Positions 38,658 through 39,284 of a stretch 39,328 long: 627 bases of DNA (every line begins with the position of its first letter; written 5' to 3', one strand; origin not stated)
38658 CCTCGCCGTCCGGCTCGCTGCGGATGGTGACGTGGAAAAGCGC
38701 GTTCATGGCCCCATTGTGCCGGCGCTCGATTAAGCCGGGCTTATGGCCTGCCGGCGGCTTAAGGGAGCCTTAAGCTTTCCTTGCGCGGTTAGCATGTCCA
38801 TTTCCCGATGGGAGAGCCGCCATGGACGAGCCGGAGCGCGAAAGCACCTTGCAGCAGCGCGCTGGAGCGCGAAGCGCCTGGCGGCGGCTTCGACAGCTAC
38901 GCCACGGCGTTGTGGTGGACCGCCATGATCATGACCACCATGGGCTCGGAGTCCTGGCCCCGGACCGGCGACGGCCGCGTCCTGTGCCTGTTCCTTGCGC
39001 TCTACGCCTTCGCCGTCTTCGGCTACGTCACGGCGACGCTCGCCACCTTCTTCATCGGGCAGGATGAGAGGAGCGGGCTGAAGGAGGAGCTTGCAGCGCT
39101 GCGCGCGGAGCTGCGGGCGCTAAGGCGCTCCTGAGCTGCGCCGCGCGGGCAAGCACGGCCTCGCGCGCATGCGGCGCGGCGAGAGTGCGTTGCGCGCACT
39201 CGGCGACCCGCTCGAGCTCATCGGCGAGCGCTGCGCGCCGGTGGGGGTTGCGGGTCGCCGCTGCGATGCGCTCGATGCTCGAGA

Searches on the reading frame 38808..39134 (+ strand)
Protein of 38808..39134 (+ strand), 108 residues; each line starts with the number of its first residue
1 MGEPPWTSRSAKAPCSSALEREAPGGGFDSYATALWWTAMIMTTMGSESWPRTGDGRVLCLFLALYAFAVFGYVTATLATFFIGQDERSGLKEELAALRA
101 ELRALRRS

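Call 35: search_protein_families(library=pfam, proteins=[window:38808-39134:+], max_evalue=0.001)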
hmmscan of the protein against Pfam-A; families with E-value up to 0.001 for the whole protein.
window:38808-39134:+ (108 aa): 1 family
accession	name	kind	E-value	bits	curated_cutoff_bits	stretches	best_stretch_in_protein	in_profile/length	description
PF07885.22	Ion_trans_2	-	2.8e-06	27.6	22.5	1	30-82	24-77/79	Ion channel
